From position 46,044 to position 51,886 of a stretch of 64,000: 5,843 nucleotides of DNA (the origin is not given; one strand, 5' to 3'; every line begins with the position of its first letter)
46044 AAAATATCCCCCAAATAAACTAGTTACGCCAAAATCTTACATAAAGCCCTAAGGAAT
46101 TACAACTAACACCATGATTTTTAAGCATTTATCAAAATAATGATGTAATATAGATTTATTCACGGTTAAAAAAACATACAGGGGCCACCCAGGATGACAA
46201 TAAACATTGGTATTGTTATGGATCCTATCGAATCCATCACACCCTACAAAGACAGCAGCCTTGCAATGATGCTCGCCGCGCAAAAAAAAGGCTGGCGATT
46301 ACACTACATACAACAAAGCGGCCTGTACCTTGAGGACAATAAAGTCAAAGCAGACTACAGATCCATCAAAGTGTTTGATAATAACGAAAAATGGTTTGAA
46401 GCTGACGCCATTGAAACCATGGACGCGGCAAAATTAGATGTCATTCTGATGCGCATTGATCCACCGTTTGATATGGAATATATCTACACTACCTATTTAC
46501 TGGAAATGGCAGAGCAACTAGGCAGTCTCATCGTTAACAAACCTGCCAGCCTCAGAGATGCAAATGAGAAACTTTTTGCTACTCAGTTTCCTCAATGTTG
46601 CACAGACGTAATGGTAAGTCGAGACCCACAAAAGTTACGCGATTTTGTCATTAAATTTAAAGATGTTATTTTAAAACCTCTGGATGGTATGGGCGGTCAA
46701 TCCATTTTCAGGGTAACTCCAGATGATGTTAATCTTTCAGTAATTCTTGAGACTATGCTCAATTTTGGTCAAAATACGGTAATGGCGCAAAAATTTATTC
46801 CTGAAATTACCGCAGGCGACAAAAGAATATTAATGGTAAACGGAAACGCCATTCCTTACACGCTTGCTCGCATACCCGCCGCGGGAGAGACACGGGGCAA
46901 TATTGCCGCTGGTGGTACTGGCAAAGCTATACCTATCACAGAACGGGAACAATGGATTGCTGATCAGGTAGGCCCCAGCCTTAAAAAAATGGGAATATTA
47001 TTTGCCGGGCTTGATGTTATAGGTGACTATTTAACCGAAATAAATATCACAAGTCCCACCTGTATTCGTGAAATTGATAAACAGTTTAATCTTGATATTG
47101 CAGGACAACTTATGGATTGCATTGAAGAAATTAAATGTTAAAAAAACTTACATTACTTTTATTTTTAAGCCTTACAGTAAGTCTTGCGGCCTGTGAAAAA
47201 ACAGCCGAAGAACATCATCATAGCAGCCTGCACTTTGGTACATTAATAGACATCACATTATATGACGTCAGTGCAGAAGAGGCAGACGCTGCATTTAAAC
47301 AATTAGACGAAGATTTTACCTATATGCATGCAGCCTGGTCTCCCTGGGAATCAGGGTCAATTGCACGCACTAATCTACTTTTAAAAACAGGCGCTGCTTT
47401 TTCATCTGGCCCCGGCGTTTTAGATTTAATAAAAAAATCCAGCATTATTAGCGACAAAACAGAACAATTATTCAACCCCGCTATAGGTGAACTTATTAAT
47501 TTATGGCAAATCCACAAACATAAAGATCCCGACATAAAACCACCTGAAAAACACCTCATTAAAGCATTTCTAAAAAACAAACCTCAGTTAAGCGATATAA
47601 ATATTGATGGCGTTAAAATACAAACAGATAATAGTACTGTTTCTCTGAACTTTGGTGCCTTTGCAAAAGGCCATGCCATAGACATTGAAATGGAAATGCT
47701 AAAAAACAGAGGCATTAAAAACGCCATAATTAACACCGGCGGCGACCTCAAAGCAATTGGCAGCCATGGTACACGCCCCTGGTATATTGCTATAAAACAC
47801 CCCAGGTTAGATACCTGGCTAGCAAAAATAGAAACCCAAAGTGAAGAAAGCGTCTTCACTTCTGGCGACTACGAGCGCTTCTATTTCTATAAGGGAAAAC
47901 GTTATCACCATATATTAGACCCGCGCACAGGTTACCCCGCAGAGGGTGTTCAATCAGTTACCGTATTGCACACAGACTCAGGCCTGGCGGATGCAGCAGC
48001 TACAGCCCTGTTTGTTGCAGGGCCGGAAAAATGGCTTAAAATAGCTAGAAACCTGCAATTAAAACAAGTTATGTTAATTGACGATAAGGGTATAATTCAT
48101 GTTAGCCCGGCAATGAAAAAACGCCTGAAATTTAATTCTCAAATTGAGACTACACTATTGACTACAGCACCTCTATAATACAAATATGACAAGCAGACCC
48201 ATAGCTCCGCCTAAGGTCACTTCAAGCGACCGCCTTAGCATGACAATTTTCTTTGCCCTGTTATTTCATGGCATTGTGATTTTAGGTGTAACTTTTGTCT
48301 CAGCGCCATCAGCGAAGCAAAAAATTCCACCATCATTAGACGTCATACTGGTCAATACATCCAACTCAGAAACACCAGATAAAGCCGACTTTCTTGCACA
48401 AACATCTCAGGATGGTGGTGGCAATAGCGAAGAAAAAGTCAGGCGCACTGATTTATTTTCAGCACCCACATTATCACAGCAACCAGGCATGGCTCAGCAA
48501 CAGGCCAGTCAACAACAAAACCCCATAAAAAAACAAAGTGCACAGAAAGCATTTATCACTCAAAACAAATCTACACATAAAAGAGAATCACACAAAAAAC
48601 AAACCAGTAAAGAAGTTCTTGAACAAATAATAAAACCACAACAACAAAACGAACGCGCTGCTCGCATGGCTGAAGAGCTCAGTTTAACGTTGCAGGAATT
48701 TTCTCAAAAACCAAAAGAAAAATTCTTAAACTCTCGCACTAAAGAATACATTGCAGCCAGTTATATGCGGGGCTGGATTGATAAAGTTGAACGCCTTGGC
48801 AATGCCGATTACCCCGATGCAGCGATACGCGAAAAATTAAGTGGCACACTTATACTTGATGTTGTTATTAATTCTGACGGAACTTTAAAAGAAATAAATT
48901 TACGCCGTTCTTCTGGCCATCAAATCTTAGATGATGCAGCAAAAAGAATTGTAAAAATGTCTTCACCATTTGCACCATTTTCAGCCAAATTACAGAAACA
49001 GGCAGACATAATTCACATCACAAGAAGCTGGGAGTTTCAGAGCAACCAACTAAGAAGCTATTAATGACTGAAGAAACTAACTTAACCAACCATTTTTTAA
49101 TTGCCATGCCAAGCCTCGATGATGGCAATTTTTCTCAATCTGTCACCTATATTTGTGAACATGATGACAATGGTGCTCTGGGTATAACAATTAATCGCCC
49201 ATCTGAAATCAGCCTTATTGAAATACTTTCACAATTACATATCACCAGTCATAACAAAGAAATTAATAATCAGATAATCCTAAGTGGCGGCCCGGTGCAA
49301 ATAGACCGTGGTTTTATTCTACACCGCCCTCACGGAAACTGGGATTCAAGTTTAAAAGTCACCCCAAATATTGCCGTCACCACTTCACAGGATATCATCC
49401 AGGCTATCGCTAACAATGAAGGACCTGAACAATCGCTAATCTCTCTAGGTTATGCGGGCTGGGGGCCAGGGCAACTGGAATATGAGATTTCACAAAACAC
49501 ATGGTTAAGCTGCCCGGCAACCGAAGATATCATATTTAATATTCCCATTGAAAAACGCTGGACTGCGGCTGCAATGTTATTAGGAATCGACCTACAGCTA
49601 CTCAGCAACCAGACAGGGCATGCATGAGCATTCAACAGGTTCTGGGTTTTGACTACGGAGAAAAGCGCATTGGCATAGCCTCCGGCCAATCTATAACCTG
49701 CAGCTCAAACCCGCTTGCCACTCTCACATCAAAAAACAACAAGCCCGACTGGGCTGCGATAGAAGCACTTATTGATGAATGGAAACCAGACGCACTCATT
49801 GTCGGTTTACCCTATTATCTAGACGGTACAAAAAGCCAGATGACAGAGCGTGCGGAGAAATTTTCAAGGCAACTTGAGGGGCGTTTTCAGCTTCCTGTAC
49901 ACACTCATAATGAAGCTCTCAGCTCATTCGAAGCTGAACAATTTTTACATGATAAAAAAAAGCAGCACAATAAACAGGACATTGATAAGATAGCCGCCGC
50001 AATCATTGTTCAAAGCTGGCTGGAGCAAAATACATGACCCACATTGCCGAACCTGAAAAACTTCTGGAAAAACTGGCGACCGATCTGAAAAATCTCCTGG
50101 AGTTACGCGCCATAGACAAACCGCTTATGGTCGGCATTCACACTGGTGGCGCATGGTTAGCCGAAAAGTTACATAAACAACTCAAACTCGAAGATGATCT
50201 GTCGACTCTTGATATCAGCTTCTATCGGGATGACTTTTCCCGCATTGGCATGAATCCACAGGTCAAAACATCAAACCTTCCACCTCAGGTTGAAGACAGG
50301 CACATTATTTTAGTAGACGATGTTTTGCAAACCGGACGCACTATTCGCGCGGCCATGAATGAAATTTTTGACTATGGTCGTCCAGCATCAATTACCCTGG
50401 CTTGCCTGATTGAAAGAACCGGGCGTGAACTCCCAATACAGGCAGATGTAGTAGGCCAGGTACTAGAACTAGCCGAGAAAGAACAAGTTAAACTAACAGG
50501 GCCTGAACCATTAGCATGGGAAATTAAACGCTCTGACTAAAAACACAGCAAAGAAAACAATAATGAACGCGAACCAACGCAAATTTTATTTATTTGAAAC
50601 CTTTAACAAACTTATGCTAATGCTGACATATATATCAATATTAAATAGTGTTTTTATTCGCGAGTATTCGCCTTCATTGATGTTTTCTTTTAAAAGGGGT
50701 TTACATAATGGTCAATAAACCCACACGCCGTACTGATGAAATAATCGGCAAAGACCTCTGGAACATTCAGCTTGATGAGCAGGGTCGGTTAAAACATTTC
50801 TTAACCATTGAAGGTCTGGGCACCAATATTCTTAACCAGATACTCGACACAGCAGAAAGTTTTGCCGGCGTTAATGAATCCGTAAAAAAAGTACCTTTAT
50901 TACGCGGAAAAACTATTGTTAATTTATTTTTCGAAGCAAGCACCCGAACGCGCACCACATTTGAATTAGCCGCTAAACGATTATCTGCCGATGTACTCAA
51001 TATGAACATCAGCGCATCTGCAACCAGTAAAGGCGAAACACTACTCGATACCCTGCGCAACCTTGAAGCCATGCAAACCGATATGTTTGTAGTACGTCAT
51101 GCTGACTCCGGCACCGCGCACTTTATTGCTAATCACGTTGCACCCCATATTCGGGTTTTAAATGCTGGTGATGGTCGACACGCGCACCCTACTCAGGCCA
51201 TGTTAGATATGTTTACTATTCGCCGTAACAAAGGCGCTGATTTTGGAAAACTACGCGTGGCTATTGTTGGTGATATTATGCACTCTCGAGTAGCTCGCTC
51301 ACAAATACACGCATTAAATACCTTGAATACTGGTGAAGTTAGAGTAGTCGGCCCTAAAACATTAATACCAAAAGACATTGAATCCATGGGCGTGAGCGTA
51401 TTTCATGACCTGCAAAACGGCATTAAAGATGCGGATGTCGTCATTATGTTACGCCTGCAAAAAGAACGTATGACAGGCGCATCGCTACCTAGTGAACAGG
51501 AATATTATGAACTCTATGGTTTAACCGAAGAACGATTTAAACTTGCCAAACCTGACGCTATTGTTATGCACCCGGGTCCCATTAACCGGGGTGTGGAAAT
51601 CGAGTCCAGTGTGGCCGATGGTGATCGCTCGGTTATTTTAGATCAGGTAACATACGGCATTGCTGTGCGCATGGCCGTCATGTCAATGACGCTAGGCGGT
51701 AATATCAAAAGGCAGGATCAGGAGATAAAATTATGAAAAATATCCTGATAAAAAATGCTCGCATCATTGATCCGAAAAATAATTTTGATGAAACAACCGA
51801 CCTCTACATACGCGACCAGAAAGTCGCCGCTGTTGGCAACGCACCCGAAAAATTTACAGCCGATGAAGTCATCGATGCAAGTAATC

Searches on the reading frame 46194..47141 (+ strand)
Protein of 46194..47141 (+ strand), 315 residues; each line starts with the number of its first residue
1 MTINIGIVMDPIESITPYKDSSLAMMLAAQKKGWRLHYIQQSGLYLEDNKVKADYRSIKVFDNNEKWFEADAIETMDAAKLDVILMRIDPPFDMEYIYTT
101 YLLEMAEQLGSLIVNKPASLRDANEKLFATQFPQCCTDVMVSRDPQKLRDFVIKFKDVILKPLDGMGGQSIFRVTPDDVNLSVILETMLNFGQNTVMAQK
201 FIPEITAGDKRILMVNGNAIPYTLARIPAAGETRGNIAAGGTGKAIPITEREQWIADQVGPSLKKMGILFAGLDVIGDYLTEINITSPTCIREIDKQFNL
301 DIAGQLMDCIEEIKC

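Call 65: search_protein_families(library=pfam, proteins=[window:46194-47141:+], max_evalue=0.00001)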
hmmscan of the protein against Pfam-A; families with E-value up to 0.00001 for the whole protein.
window:46194-47141:+ (315 aa): 3 families
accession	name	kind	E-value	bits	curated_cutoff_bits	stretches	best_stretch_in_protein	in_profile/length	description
PF02955.21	GSH-S_ATP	-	9.5e-73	243.8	23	1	125-298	1-174/175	Prokaryotic glutathione synthetase, ATP-grasp domain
PF02951.20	GSH-S_N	-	1e-43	148.6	21.3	1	4-121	2-119/119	Prokaryotic glutathione synthetase, N-terminal domain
PF08443.16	RimK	-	4.2e-13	49.7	21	1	139-310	21-188/188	RimK-like ATP-grasp domain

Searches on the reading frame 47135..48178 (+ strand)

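Call 65: search_protein_families(library=pfam, proteins=[window:47135-48178:+], max_evalue=0.00001)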
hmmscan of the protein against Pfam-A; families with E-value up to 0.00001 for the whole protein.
window:47135-48178:+ (347 aa): 1 family
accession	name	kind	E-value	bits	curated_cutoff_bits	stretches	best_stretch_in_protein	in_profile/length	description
PF02424.20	ApbE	-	8.6e-70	235.7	25.6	1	34-307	1-258/266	ApbE family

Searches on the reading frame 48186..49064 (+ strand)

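Call 66: search_protein_families(library=pfam, proteins=[window:48186-49064:+], max_evalue=0.00001)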
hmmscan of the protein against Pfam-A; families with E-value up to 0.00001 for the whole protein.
window:48186-49064:+ (292 aa): 2 families
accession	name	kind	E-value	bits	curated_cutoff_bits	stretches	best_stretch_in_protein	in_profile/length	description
PF03544.19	TonB_C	-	7.8e-15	55.5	24.6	1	207-284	3-77/79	Gram-negative bacterial TonB protein C-terminal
PF13103.11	TonB_2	-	1.1e-06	29.2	22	1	219-266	25-72/85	TonB C terminal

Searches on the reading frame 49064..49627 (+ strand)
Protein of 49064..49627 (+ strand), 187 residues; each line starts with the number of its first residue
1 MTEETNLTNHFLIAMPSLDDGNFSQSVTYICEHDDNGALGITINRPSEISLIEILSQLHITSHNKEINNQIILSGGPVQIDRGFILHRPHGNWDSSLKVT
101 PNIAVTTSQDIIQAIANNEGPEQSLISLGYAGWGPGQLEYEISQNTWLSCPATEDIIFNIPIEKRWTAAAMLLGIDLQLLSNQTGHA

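Call 66: search_protein_families(library=pfam, proteins=[window:49064-49627:+], max_evalue=0.00001)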
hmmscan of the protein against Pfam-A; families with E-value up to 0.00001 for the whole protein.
window:49064-49627:+ (187 aa): 1 family
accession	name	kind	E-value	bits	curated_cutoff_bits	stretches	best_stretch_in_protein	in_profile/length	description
PF02622.21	DUF179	-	2.8e-51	174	27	1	16-174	1-157/157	AlgH-like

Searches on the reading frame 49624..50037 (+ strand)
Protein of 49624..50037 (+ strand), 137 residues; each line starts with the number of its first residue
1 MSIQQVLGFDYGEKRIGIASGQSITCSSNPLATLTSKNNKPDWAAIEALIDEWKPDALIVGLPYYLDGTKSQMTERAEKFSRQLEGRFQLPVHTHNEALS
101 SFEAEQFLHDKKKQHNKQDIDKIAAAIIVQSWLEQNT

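Call 66: search_protein_families(library=pfam, proteins=[window:49624-50037:+], max_evalue=0.00001)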
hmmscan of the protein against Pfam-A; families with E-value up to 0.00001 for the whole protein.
window:49624-50037:+ (137 aa): 1 family
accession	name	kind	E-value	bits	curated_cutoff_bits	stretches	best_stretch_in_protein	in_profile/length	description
PF03652.20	RuvX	-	6.9e-44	149.9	29.2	1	5-135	2-134/134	Holliday junction resolvase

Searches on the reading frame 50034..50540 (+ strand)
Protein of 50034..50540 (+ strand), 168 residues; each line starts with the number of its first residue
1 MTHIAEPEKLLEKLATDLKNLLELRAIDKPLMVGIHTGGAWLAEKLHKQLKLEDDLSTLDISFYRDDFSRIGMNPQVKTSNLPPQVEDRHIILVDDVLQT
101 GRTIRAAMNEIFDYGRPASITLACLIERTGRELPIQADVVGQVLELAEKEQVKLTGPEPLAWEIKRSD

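Call 66: search_protein_families(library=pfam, proteins=[window:50034-50540:+], max_evalue=0.00001)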
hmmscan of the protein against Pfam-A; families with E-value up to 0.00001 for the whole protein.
window:50034-50540:+ (168 aa): 2 families
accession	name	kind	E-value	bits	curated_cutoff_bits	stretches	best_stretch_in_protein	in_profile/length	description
PF00156.33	Pribosyltran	-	3.8e-17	62.5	26.3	1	26-140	27-138/158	Phosphoribosyl transferase domain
PF14681.12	UPRTase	-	1.4e-08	34.9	27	1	38-127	76-160/206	Uracil phosphoribosyltransferase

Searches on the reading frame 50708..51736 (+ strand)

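Call 66: search_protein_families(library=pfam, proteins=[window:50708-51736:+], max_evalue=0.00001)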
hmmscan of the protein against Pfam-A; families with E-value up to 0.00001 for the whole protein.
window:50708-51736:+ (342 aa): 2 families
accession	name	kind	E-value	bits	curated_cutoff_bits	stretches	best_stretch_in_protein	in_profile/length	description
PF02729.26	OTCace_N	-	1.9e-42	145.3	29.9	1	29-172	1-147/148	Aspartate/ornithine carbamoyltransferase, carbamoyl-P binding domain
PF00185.30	OTCace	-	5.9e-28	98.3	29.4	1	182-327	3-156/157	Aspartate/ornithine carbamoyltransferase, Asp/Orn binding domain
